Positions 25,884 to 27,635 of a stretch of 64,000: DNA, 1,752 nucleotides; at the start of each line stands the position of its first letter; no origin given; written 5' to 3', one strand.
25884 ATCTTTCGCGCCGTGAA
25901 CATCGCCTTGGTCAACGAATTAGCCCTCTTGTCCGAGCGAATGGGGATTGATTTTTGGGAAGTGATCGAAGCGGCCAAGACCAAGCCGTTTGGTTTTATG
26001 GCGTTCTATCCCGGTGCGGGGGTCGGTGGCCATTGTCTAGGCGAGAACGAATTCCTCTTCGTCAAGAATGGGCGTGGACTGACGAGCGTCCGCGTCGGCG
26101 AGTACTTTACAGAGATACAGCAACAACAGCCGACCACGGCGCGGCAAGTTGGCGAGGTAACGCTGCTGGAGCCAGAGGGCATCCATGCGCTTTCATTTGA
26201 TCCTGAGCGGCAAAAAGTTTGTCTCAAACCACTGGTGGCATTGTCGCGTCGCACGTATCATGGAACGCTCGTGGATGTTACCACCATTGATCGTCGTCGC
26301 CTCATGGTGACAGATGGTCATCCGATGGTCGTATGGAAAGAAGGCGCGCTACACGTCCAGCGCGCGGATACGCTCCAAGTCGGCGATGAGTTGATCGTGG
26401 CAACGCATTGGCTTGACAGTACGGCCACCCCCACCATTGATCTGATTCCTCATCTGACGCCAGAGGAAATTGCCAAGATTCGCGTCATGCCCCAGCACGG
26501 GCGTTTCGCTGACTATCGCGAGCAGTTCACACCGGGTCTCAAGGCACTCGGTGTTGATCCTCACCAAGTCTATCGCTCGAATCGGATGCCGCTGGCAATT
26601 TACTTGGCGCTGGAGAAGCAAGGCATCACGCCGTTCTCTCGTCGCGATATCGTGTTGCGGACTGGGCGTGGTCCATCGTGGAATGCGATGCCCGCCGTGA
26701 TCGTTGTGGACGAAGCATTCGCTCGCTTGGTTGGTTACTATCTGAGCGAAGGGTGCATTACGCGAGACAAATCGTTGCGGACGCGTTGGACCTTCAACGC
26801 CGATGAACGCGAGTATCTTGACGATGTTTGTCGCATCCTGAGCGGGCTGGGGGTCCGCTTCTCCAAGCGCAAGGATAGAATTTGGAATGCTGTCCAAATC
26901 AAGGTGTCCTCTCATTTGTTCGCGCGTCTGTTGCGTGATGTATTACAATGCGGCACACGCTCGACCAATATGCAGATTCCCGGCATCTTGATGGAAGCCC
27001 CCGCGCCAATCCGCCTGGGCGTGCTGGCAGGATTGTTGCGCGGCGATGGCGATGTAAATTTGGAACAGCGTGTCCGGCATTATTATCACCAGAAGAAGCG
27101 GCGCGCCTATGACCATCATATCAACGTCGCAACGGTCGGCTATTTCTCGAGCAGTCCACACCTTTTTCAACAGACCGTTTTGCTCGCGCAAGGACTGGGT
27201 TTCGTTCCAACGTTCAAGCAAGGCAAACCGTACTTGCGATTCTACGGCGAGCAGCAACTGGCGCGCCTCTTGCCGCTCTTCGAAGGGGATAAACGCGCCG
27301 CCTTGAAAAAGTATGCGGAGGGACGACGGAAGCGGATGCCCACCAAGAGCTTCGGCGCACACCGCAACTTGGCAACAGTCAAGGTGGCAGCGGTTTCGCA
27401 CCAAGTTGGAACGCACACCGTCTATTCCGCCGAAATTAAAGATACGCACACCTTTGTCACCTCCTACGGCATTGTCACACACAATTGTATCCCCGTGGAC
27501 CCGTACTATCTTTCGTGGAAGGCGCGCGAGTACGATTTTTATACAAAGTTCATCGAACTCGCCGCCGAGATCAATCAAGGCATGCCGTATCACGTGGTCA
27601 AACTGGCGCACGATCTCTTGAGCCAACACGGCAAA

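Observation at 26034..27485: Full-length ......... intein inserted at the catalytic-cysteine motif of the glycan-locus nucleotide-sugar dehydrogenase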

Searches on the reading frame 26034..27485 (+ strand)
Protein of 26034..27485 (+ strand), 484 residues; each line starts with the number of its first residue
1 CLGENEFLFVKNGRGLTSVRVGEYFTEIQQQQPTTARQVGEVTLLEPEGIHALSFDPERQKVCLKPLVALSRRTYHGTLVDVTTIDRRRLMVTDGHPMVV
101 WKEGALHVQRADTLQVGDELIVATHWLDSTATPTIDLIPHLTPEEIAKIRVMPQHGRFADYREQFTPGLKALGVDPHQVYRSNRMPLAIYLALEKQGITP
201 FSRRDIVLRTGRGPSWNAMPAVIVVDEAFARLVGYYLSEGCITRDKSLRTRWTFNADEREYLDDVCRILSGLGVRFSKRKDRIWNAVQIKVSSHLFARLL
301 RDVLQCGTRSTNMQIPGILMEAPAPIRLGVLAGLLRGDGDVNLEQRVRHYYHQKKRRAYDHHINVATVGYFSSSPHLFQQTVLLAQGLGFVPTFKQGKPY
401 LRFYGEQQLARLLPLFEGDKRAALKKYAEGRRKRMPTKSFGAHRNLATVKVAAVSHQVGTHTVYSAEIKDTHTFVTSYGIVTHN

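Call 5: search_protein_families(library=pfam, proteins=[window:26034-27485:+], max_evalue=0.1)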
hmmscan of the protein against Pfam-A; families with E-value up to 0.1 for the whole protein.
window:26034-27485:+ (484 aa): 2 families
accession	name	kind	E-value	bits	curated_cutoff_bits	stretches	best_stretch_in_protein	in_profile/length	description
PF14890.11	Intein_splicing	-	6.6e-10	39.4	35.8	1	46-484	17-155/155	Intein splicing domain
PF14528.11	LAGLIDADG_3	-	3.6e-07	30.8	22.5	1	227-282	2-56/82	LAGLIDADG-like domain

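Call 6: search_protein_families(library=ncbifam, proteins=[window:26034-27485:+], max_evalue=0.1)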
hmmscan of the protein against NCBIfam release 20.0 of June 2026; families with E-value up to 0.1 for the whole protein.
window:26034-27485:+ (484 aa): 9 families
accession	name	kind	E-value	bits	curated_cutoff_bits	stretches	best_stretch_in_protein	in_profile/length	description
NF045703.1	rSAM_Tes_intein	exception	2.8e-23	81.7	1700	1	46-481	200-607/1040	tetraether lipid synthase Tes, intein-containing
NF011491.0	PRK14898.1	equivalog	6.1e-17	60.9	783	1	4-351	79-362/860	DNA-directed RNA polymerase subunit A''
NF011303.0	PRK14715.1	equivalog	5.6e-12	43.6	1585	1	50-351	942-1239/1627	DNA-directed DNA polymerase II large subunit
NF011302.0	PRK14714.1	equivalog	6.8e-08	30.5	1791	1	35-129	966-1059/1350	DNA-directed DNA polymerase II large subunit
TIGR01445.1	intein_Nterm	domain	6.3e-05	23.9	24.5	1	1-100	1-83/83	intein N-terminal splicing region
TIGR01443.1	intein_Cterm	domain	9.4e-05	22.5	15.6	1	463-484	2-23/24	intein C-terminal splicing region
NF038162.1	RtcB_rel_intein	exception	0.012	13.6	1150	1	229-339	240-366/961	intein-containing RtcB family protein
NF038098.1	GyrA_w_intein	exception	0.022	12.6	1850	0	226-346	236-355/1232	intein-containing DNA gyrase subunit A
NF009917.0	PRK13377.1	subfamily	0.049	13.7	173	0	216-264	7-53/129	protocatechuate 4,5-dioxygenase subunit alpha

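Call 7: search_solved_structures(query=window:26034-27485:+, max_evalue=1, show_alignments=2)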
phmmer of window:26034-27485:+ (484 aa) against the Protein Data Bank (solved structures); distinct sequences matched with E-value up to 1: 6.
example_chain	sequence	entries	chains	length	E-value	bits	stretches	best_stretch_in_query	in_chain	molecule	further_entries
2cw7_A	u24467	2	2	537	1.6e-23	86.2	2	219-349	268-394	Endonuclease PI-PkoII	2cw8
2jmz_A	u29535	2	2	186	3.8e-05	25.6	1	47-123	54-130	Hypothetical protein MJ0781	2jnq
5o9j_A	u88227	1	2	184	0.00066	21.5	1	4-125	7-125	Transcription initiation factor IIB,Transcription initiation factor IIB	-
5o9i_A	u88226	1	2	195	0.0022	19.8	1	6-124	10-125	Transcription initiation factor IIB,Transcription initiation factor IIB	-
6rpp_A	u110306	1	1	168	0.12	14.1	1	45-121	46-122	Cell division control protein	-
7zc0_AAA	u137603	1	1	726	0.85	11.3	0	368-423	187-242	4,6-alpha-Glucanotransferase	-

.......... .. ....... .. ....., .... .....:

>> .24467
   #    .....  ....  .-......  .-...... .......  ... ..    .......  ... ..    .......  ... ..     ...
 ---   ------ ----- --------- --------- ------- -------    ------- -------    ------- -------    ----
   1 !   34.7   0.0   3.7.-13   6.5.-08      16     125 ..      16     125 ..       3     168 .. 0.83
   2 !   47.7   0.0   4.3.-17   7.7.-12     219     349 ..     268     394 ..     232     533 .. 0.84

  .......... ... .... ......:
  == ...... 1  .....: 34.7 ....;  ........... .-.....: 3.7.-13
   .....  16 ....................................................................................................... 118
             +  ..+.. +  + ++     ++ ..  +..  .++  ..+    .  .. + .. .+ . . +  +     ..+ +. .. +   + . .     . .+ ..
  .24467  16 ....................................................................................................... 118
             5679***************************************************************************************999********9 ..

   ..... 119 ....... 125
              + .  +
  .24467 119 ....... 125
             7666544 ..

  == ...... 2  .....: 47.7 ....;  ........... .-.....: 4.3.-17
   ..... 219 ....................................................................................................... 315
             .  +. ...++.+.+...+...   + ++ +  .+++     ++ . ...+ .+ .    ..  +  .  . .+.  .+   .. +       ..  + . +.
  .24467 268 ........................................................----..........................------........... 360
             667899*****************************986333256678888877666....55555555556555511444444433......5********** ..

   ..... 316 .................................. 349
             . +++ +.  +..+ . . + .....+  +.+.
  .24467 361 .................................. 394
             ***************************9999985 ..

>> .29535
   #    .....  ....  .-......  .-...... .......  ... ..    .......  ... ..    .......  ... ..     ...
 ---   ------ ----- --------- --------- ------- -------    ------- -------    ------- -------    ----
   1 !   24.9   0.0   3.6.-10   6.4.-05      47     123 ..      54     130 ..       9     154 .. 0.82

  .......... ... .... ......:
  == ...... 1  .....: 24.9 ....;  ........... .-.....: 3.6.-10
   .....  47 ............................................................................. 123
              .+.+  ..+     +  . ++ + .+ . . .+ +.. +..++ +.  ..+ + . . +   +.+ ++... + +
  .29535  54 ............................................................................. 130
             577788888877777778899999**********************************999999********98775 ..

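Call 23: find_related_loci(query=window:26034-27485:+, collection=genome_contigs, flank=4000)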
Query window:26034-27485:+ (484 aa) in genome_contigs; peptide patterns used: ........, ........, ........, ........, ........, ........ (x = any residue, [..] = any of these).
39 stretches matched a pattern; 1 encode a relative of the query (tblastn E <= 1e-3); 1 distinct loci.
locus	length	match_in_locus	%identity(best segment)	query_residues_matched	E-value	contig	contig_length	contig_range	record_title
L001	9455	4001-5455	77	1-484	0e+0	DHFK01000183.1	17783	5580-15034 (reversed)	MAG TPA_asm: Anaerolineales bacterium UBA4826 UBA4826_contig_1499, whole genome shotgun sequence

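Call 60: predict_structure(alignment_id=A1)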
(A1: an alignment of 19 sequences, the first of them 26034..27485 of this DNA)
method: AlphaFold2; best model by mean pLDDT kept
length: 484 residues; sequences in the alignment: 19
mean_pLDDT: 93.2   pTM: 0.91
mean pLDDT of the five models: 93.2, 92.8, 92.7, 92.7, 92.5
residues with pLDDT >= 90: 406; 70-90: 70; 50-70: 8; < 50: 0
segments of 3 or more residues with pLDDT < 50: none
pLDDT, mean of each block of 10 residues (from residue 1): 96 92 95 87 94 94 95 96 96 97 94 97 85 94 93 95 96 96 96 95 94 76 97 97 86 95 97 93 96 93 93 94 95 96 91 84 92 96 95 93 93 96 94 73 91 96 96 96 95
secondary structure, 60 per line:
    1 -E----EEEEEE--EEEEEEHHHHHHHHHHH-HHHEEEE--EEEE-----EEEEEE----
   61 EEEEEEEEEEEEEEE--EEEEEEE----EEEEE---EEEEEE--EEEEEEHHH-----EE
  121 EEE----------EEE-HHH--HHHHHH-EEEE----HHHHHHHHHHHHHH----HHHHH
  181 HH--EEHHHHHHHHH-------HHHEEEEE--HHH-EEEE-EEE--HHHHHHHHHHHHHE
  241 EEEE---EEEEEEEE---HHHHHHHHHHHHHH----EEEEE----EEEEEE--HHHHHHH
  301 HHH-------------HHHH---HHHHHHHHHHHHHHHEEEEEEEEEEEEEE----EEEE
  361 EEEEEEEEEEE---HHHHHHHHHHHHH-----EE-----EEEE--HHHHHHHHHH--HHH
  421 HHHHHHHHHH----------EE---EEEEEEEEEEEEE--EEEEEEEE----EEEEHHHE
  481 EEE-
elements in order: E7-12 E15-20 H21-31 E36-39 E42-45 E51-56 E61-75 E78-84 E89-93 E97-102 E105-110 E119-123 E134-136 H143-148 E150-153 H158-171 H176-182 H187-195 E206-210 E217-220 E222-224 H227-239 E240-244 E248-255 H259-272 E277-281 E286-291 H294-303 H317-320 H324-338 E339-352 E357-371 H375-387 E400-403 H406-415 H418-430 E446-458 E461-468 E473-476 E480-483

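Call 62: fold_search(model_id=the predicted structure, library=pdb)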
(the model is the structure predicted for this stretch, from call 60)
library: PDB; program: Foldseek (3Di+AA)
matches with E <= 10: 687; with E <= 0.001: 121
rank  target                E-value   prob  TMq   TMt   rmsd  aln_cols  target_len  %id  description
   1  2cw7                  5.5e-31  1.00  0.65  0.59  10.2       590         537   19  Crystal structure of intein homing endonuclease II (released 2006-04-18)
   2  7qsu                  1.2e-21  1.00  0.61  0.79   6.8       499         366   15  Crystal structure of homing endonuclease-associated TliVMA intein (C1A, d333-339) (released 2022-03-30)
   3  7qss                  9.6e-21  1.00  0.61  0.68   9.4       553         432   14  Crystal structure of homing endonuclease-associated TliVMA intein (C1A) (released 2022-03-30)
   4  1dq3                  1.2e-19  1.00  0.56  0.60   7.9       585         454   12  CRYSTAL STRUCTURE OF AN ARCHAEAL INTEIN-ENCODED HOMING ENDONUCLEASE PI-PFUI (released 2000-07-05)
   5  7qst                  7.5e-18  1.00  0.55  0.71   7.5       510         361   13  Crystal structure of homing endonuclease-associated PhoVMA intein (C1A) (released 2022-03-30)
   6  1vde_B                1.0e-11  1.00  0.41  0.45  25.6       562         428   12  PI-SCEI, A HOMING ENDONUCLEASE WITH PROTEIN SPLICING ACTIVITY (released 1998-04-08)
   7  1ef0_A                2.5e-11  1.00  0.41  0.45  24.6       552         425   11  CRYSTAL STRUCTURE OF PI-SCEI MINIPRECURSOR (released 2000-06-07)
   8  5o9i_B                1.0e-10  1.00  0.25  0.65   1.7       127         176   21  Crystal structure of transcription factor IIB Mvu mini-intein (released 2017-11-01)
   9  5o9j_B                1.5e-10  1.00  0.22  0.51   4.9       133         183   21  Crystal structure of transcription factor IIB Mja mini-intein (released 2017-11-01)
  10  1jva_B                2.0e-10  1.00  0.37  0.41  24.8       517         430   11  CRYSTAL STRUCTURE OF THE VMA1-DERIVED ENDONUCLEASE BEARING THE N AND C EXTEIN PROPEPTIDES (released 2002-08-29)
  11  1um2_A                2.6e-10  1.00  0.38  0.43  24.7       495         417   13  Crystal Structure of the Vma1-Derived Endonuclease with the Ligated Extein Segment (released 2004-09-22)
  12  5o9j_A                2.9e-10  1.00  0.21  0.51   3.7       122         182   22  Crystal structure of transcription factor IIB Mja mini-intein (released 2017-11-01)
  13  1jva_A                3.4e-10  1.00  0.37  0.41  25.6       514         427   12  CRYSTAL STRUCTURE OF THE VMA1-DERIVED ENDONUCLEASE BEARING THE N AND C EXTEIN PROPEPTIDES (released 2002-08-29)
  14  5o9i_A                4.6e-10  1.00  0.24  0.66   1.6       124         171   22  Crystal structure of transcription factor IIB Mvu mini-intein (released 2017-11-01)
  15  1vde_A                5.1e-10  1.00  0.41  0.45  24.6       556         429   12  PI-SCEI, A HOMING ENDONUCLEASE WITH PROTEIN SPLICING ACTIVITY (released 1998-04-08)
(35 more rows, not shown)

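Call 63: search_protein_representatives(protein=window:26034-27485:+)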
Query: 484 residues. Proteins with E-value up to 0.001 (for the whole library): 971; up to 1e-10: 186; up to 1e-30: 66. The best 150 are listed.
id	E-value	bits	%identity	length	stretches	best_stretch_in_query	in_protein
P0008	1.1e-205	700.1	65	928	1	1-484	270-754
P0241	2.4e-136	471.4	53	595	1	53-484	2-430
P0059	3.3e-111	388.5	45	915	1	1-484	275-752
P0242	3.2e-110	385.3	43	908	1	1-484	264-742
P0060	4.4e-108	378.2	41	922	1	1-484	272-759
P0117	8.4e-104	364.1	42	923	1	5-484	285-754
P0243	2.2e-93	329.8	41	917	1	1-484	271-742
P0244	1.0e-89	317.7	39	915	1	1-484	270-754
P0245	1.5e-89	317.1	43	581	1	71-484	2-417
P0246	4.8e-85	302.3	41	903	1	67-484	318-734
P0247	4.8e-84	299.0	42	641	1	32-484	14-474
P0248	7.0e-81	288.5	41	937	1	1-484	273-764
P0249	2.6e-80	286.6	37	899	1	1-484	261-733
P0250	3.2e-80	286.4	41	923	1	1-484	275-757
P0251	4.6e-78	279.3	35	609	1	38-484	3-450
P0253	3.7e-77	276.3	34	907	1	1-482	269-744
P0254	4.1e-77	276.1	37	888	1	1-484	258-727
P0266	7.2e-62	225.9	32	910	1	1-484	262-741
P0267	1.0e-61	225.4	34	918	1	1-484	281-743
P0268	5.6e-61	222.9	35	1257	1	1-484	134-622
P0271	2.0e-58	214.5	35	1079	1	1-484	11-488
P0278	2.7e-53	197.6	36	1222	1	43-484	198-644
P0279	2.2e-52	194.6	30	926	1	42-484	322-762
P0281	1.5e-50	188.5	29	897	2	5-341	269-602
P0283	7.4e-47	176.4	36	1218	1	1-484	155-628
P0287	7.4e-45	169.8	29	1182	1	1-484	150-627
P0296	4.7e-38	147.3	31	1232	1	1-484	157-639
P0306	1.7e-28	115.8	30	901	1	6-484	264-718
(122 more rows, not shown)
